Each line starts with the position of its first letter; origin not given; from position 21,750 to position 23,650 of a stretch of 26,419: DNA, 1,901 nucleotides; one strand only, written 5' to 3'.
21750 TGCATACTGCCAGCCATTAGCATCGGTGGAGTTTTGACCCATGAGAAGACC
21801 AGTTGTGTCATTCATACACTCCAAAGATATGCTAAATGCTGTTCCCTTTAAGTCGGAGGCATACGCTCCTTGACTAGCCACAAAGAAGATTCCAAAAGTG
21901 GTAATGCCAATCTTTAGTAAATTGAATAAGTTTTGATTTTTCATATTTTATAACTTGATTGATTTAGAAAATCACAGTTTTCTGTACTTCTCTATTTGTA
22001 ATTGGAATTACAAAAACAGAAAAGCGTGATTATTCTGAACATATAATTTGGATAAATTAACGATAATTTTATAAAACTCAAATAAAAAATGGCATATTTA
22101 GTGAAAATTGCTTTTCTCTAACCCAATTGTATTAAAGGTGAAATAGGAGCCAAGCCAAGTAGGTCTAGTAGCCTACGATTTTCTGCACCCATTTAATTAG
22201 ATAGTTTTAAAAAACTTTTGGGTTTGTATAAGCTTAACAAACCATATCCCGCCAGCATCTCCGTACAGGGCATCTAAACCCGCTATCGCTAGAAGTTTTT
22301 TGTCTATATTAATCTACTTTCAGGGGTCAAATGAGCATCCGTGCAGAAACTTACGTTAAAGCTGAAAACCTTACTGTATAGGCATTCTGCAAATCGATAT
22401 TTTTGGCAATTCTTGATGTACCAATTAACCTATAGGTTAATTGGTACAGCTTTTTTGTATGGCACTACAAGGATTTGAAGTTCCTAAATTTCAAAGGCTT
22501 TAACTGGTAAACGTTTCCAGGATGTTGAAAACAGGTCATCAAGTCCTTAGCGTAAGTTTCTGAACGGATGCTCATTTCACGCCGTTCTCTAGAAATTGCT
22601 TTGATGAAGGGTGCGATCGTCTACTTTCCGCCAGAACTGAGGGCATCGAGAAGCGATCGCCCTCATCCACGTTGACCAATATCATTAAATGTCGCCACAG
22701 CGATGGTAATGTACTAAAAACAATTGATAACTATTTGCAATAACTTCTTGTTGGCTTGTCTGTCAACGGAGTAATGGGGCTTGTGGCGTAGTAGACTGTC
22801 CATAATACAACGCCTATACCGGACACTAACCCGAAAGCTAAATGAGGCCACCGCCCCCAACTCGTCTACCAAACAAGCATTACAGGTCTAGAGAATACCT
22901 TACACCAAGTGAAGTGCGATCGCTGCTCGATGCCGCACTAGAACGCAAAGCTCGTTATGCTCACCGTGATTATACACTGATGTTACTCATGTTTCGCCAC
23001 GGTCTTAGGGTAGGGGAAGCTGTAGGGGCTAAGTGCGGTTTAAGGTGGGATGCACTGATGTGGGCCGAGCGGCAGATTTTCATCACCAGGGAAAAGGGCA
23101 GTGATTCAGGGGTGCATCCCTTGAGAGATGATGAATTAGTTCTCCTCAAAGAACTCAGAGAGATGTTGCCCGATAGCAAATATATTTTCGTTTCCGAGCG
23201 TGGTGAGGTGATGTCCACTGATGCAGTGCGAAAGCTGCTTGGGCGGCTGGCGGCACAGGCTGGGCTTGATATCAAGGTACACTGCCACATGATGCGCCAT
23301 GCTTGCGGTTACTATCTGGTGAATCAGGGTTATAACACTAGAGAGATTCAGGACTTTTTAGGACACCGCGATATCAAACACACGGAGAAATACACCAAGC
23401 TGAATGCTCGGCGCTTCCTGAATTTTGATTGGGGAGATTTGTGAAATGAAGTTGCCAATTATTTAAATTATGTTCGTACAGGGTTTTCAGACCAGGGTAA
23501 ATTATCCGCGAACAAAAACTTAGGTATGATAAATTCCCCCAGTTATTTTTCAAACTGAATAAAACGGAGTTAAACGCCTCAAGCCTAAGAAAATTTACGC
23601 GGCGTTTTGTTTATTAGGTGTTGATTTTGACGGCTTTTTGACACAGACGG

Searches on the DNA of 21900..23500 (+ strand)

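Call 5: search_dna_similar(query=window:22200-22700:+, collection=plasmids, mode=distant, max_rows=30)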
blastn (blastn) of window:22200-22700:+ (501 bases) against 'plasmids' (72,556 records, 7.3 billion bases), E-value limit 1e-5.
Records with a match: 27; places in all: 30; records where one place covers at least 80% of the query: 0.
Best place of each record, by identity: 80-90% 4; 60-80% 23.
By first word of the organism name: Nostoc 12; Tolypothrix 5; Calothrix 3; Microchaete 2; Trichormus 2; Chroococcidiopsis 1; Sphaerospermopsis 1; Aphanizomenonaceae 1.
By predicted mobility (MOB-suite, as given by PLSDB): mobilizable 14; non-mobilizable 10; conjugative 3.
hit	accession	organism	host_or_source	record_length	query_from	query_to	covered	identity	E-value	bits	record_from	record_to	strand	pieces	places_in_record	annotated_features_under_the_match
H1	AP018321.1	Nostoc sp. HK-01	-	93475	123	391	54%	76.1%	3e-48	200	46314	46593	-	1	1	none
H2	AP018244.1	Microchaete diplosiphon NIES-3275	-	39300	124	384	52%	77.1%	9e-48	197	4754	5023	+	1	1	none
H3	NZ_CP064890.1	Tolypothrix sp. PCC 7601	Fresh water sample,Fresh water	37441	124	384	52%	77.1%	9e-48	197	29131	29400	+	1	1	none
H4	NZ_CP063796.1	Tolypothrix sp. PCC 7712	Soil sample,soil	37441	124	384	52%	77.1%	9e-48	197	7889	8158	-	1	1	none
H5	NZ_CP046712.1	Nostoc sp. ATCC 53789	-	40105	124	378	51%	77.4%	8e-49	202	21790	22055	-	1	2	none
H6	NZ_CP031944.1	Nostoc sphaeroides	whole organism,water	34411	132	390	52%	73.0%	6e-38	165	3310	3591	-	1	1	none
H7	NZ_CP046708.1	Nostoc sp. ATCC 53789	-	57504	132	384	50%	73.0%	2e-43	184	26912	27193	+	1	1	none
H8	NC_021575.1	Trichormus variabilis ATCC 29413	-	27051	158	384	45%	79.8%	6e-50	205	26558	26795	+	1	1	none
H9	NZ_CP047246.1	Trichormus variabilis 0441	cell culture,thermal spring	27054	158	384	45%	79.8%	6e-50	205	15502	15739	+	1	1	none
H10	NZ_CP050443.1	Tolypothrix sp. PCC 7910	cell culture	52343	176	384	42%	76.8%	2e-36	159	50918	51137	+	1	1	none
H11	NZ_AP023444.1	Nostoc sp. MS1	-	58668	124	317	39%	82.0%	5e-45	189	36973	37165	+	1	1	none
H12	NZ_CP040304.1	Nostoc sp. TCL26-01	Leiosporoceros dussii,pure culture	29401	123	310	38%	84.0%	6e-50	205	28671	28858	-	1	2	none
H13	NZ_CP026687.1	Nostoc sp. 'Peltigera membranacea cyanobiont' N6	Lichen thallus,Peltigera membranacea ...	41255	123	310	38%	79.3%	2e-37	164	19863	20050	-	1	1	hypothetical protein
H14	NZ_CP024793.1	Nostoc flagelliforme CCNUN1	cell culture,desert soil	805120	179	378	40%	74.4%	8e-30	139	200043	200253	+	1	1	none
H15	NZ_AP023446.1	Nostoc sp. MS1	-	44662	124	310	37%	78.9%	8e-36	159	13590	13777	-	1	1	none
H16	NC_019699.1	Chroococcidiopsis thermalis PCC 7203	-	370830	123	310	38%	73.8%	1e-21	112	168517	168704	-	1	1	none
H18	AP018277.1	Calothrix sp. NIES-4101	-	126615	219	384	33%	73.6%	1e-20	107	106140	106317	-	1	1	none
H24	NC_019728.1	Calothrix sp. PCC 6303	-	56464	121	243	25%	78.9%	6e-19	102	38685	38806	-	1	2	none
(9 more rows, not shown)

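Call 7: get_annotated_region(hit=H1, flank=3000)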
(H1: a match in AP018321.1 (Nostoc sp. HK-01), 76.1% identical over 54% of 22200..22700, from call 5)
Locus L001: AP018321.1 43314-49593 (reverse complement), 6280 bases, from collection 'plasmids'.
description: Nostoc sp. HK-01 plasmid plasmid3 DNA, complete genome
organism: Nostoc sp. HK-01 (NCBI taxid 196308)
taxonomy: Bacteria; Cyanobacteriota; Cyanophyceae; Nostocales; Nostocaceae; Nostoc; Nostoc sp. HK-01
host: -; source: -; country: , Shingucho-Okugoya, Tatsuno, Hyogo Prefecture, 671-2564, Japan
typing (MOB-suite, as given by PLSDB): non-mobilizable; replicon rep_cluster_1665
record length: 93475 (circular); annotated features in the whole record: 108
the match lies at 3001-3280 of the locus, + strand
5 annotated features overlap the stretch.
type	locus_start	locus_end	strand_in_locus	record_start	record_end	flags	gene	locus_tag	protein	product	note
CDS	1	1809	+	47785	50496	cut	-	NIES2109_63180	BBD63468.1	phage/plasmid primase, P4 family protein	-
CDS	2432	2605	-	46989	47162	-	-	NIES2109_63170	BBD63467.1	transposase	-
CDS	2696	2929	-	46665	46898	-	-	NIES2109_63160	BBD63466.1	hypothetical protein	-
CDS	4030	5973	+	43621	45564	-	-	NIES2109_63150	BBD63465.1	hypothetical protein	-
CDS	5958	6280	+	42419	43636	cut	-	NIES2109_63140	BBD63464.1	hypothetical protein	-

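Call 8: get_annotated_region(hit=H2, flank=3000)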
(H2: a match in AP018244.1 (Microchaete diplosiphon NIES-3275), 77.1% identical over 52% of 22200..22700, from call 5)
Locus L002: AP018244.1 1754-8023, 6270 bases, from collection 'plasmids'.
description: Fremyella diplosiphon NIES-3275 plasmid plasmid11 DNA, complete genome
organism: Microchaete diplosiphon NIES-3275 (NCBI taxid 1973485)
taxonomy: Bacteria; Cyanobacteriota; Cyanophyceae; Nostocales; Rivulariaceae; Microchaete; Microchaete diplosiphon; Microchaete diplosiphon NIES-3275
host: -; source: -; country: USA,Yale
typing (MOB-suite, as given by PLSDB): mobilizable; relaxase MOBP
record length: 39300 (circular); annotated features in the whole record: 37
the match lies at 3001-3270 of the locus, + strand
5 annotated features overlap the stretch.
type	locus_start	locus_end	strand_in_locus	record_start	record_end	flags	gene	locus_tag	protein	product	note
CDS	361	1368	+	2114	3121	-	-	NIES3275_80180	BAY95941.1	integrase/recombinase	-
CDS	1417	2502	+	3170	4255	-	-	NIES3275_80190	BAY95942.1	hypothetical protein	-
CDS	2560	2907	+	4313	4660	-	-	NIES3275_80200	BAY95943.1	hypothetical protein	-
CDS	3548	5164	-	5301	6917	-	-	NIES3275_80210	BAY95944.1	hypothetical protein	-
CDS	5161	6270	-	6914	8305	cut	-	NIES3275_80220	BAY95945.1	ABC transporter-related protein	-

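Call 9: get_annotated_region(hit=H8, flank=3000)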
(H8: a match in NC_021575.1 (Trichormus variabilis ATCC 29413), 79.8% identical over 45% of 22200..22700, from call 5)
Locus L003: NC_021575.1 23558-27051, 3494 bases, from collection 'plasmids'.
description: Trichormus variabilis ATCC 29413 plasmid D, complete sequence
organism: Trichormus variabilis ATCC 29413 (NCBI taxid 240292)
taxonomy: Bacteria; Cyanobacteriota; Cyanophyceae; Nostocales; Nostocaceae; Trichormus; Trichormus variabilis; Trichormus variabilis ATCC 29413
host: -; source: -; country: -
typing (MOB-suite, as given by PLSDB): non-mobilizable; replicon rep_cluster_1717
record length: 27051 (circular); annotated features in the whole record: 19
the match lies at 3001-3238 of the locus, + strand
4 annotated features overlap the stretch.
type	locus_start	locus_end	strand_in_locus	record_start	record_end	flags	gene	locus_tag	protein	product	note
CDS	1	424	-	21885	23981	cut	-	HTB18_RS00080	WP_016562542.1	replication-related protein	-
CDS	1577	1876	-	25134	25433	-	-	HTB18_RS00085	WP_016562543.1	hypothetical protein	-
CDS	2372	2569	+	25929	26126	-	-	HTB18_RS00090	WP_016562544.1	plasmid partition protein ParG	-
CDS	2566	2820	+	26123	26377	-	-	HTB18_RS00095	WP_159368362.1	hypothetical protein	-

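Call 10: get_annotated_region(hit=H5, flank=3000)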
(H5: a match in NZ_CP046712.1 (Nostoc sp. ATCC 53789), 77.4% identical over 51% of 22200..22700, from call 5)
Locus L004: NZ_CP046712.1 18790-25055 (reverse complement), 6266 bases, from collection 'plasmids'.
description: Nostoc sp. ATCC 53789 plasmid pNsp_i, complete sequence
organism: Nostoc sp. ATCC 53789 (NCBI taxid 76335)
taxonomy: Bacteria; Cyanobacteriota; Cyanophyceae; Nostocales; Nostocaceae; Nostoc; Nostoc sp. ATCC 53789
host: -; source: -; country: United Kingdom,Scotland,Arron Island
typing (MOB-suite, as given by PLSDB): mobilizable; relaxase MOBP,MOBV
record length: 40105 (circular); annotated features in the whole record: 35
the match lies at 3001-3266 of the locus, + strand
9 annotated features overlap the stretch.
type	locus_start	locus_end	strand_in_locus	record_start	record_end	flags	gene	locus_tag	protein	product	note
CDS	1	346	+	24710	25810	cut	-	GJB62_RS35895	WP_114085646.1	NrtA/SsuA/CpmA family ABC transporter substrate-binding protein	-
CDS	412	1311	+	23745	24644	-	-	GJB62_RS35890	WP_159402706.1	ATP-binding cassette domain-containing protein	-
CDS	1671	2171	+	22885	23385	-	-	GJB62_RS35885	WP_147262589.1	hypothetical protein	-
CDS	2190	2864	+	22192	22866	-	-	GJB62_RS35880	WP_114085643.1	hypothetical protein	-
CDS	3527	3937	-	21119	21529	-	-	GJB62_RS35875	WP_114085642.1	PIN domain-containing protein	-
CDS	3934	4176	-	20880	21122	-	-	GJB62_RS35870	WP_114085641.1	hypothetical protein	-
CDS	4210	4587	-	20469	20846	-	-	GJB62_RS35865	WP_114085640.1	hypothetical protein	-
CDS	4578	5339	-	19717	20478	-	-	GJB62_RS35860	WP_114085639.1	ParA family protein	-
CDS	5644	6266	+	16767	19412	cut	-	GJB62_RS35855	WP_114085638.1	COR domain-containing protein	-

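Call 12: search_rna_families(source=window, start=22000, end=22900, threshold=evalue, max_evalue=10)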
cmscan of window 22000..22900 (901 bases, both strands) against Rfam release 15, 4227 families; matches with E-value up to 10: 7.
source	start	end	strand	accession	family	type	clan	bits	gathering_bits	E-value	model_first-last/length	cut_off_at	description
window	22415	22451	+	RF00872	mir-652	Gene; miRNA;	-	18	73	1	1-82/82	no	mir-652 microRNA precursor family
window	22080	22260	-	RF00025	Telomerase-cil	Gene;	CL00004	17.5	52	5.7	1-165/165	no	Ciliate telomerase RNA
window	22182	22236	-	RF00063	SscA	Gene;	-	16.9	60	7.3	1-96/96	no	SscA RNA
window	22518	22640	+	RF01221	snoU6-47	Gene; snRNA; snoRNA; CD-box;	-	16.6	54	9.1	1-132/132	no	Small nucleolar RNA U6-47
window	22414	22451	+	RF04251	MIR5070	Gene; miRNA;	CL00139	16.1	100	6.6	1-116/116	no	MIR5070 microRNA precursor family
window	22617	22713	+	RF02412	snoR144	Gene; snRNA; snoRNA; HACA-box;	-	14.2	100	9.4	1-145/145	no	Small nucleolar RNA snoR144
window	22415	22471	-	RF01494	rliD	Gene; antisense;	-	12.2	50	1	1-327/327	no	Listeria sRNA rliD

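Call 15: search_dna_similar(query=window:21900-23500:+, collection=plasmids, mode=near, max_rows=30)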
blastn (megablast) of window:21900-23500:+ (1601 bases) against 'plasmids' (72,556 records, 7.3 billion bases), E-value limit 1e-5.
Records with a match: 16; places in all: 18; records where one place covers at least 80% of the query: 0.
Best place of each record, by identity: 90-95% 3; 80-90% 13.
By first word of the organism name: Nostoc 15; Tolypothrix 1.
By predicted mobility (MOB-suite, as given by PLSDB): mobilizable 8; non-mobilizable 8.
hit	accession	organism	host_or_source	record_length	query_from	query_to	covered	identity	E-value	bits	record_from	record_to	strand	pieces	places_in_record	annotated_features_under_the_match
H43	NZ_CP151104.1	Nostoc sp. UHCC 0302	isolated culture,lake sediment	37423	826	1543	45%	92.4%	0e+0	1022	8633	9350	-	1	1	tyrosine-type recombinase/integrase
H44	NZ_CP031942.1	Nostoc sphaeroides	whole organism,water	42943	823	1548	45%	90.5%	0e+0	959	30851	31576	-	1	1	tyrosine-type recombinase/integrase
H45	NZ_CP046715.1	Nostoc sp. ATCC 53789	-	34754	820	1548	46%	89.3%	0e+0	915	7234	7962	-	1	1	tyrosine-type recombinase/integrase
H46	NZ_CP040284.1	Nostoc sp. C057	Phaeoceros,pure culture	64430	824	1549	45%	89.5%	0e+0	920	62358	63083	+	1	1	tyrosine-type recombinase/integrase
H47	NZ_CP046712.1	Nostoc sp. ATCC 53789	-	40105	823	1547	45%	89.4%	0e+0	913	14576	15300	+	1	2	tyrosine-type recombinase/integrase | hypothetical protein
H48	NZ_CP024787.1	Nostoc flagelliforme CCNUN1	cell culture,desert soil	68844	822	1547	45%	88.8%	0e+0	887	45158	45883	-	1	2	tyrosine-type recombinase/integrase | hypothetical protein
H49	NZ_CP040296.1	Nostoc sp. C057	Phaeoceros,pure culture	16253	822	1548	45%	88.4%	0e+0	872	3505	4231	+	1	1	tyrosine-type recombinase/integrase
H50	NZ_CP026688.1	Nostoc sp. 'Peltigera membranacea cyanobiont' N6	Lichen thallus,Peltigera membranacea ...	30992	823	1543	45%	88.4%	0e+0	867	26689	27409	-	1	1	tyrosine-type recombinase/integrase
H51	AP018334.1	Nostoc commune HK-02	-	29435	822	1545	45%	87.6%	0e+0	839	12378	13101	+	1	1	phage integrase family protein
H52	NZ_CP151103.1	Nostoc sp. UHCC 0302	isolated culture,lake sediment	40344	898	1547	41%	88.3%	0e+0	780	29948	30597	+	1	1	tyrosine-type recombinase/integrase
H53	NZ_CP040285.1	Nostoc sp. C057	Phaeoceros,pure culture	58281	822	1416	37%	90.6%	0e+0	789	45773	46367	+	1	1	tyrosine-type recombinase/integrase | hypothetical protein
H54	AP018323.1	Nostoc sp. HK-01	-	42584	898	1545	40%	82.5%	4e-158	566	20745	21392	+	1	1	integrase family protein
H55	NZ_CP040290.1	Nostoc sp. C057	Phaeoceros,pure culture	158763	822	1376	35%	89.5%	0e+0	702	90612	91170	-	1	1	tyrosine-type recombinase/integrase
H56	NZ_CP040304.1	Nostoc sp. TCL26-01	Leiosporoceros dussii,pure culture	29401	423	617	12%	83.6%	2e-42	182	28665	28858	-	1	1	none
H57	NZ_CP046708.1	Nostoc sp. ATCC 53789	-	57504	432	579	9%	86.5%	6e-37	163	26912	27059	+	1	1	none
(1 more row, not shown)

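Call 17: get_annotated_region(hit=H16, flank=3000)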
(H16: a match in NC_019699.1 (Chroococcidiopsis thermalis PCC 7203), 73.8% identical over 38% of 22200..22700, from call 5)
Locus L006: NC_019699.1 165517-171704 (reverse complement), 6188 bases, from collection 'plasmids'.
description: Chroococcidiopsis thermalis PCC 7203 plasmid pCHRO.01, complete sequence
organism: Chroococcidiopsis thermalis PCC 7203 (NCBI taxid 251229)
taxonomy: Bacteria; Cyanobacteriota; Cyanophyceae; Chroococcidiopsidales; Chroococcidiopsidaceae; Chroococcidiopsis; Chroococcidiopsis thermalis; Chroococcidiopsis thermalis PCC 7203
host: -; source: -; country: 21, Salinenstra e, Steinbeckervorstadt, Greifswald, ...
typing (MOB-suite, as given by PLSDB): conjugative; relaxase MOBP; mating-pair formation MPF_T
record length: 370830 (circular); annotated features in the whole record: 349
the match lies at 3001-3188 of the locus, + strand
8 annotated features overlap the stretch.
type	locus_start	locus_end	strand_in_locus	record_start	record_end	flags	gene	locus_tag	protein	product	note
CDS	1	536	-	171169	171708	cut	-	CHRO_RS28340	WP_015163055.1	hypothetical protein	-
CDS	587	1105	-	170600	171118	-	-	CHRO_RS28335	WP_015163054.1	methyltransferase domain-containing protein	-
CDS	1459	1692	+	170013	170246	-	-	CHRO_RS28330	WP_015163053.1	hypothetical protein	-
CDS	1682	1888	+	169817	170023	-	-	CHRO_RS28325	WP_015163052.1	hypothetical protein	-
CDS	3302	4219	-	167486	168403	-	-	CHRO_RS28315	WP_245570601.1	hypothetical protein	-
CDS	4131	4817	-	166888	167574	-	-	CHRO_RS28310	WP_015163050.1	transcriptional regulator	-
CDS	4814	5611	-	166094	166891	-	-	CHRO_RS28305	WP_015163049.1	TIGR04255 family protein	-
CDS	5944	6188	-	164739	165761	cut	-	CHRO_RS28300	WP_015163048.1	tyrosine-type recombinase/integrase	GO:0015074 - DNA integration [Evidence IEA]; GO:0006310 - DNA recombination [Evidence IEA]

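Call 18: get_annotated_region(hit=H12, flank=3000)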
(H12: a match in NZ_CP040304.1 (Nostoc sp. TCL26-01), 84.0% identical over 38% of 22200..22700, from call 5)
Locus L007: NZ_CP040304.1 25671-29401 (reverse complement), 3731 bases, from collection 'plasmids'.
description: Nostoc sp. TCL26-01 plasmid pTCL26-01_G, complete sequence
organism: Nostoc sp. TCL26-01 (NCBI taxid 2576904)
taxonomy: Bacteria; Cyanobacteriota; Cyanophyceae; Nostocales; Nostocaceae; Nostoc; Nostoc sp. TCL26-01
host: -; source: Leiosporoceros dussii,pure culture; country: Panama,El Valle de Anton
typing (MOB-suite, as given by PLSDB): non-mobilizable
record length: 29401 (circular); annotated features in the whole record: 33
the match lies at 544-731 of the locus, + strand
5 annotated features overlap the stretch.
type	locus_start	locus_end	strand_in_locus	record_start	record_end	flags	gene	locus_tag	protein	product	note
CDS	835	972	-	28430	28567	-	-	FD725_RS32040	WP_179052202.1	hypothetical protein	-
CDS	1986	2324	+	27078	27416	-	-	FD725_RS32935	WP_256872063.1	group II intron maturase-specific domain-containing protein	-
CDS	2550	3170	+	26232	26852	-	parA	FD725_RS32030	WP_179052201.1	ParA family partition ATPase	-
CDS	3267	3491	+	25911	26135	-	-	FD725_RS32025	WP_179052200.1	ribbon-helix-helix domain-containing protein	-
CDS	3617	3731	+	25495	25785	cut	-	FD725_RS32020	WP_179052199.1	DUF2281 domain-containing protein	-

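Call 19: get_annotated_region(hit=H18, flank=3000)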
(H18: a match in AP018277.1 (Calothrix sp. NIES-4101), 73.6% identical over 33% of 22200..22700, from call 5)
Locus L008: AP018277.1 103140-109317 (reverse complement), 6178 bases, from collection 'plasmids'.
description: Calothrix sp. NIES-4101 plasmid plasmid4 DNA, complete genome
organism: Calothrix sp. NIES-4101 (NCBI taxid 2005461)
taxonomy: Bacteria; Cyanobacteriota; Cyanophyceae; Nostocales; Calotrichaceae; Calothrix; Calothrix sp. NIES-4101
host: -; source: -; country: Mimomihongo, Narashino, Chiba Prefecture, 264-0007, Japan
typing (MOB-suite, as given by PLSDB): mobilizable; replicon rep_cluster_555; relaxase MOBP,MOBP
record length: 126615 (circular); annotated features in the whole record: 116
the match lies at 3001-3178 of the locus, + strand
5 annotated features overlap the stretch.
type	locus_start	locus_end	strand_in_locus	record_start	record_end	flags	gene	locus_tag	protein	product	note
CDS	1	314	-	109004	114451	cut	-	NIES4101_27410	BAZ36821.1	serine/threonine protein kinase with two-component sensor domain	-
CDS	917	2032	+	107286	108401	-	-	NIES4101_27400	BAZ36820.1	hypothetical protein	-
CDS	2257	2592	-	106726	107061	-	-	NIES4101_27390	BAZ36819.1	hypothetical protein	-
CDS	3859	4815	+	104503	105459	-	-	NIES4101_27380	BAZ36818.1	phosphonate ABC transporter, periplasmic phosphonate-binding protein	-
CDS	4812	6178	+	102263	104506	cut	-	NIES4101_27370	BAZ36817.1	periplasmic sensor hybrid histidine kinase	-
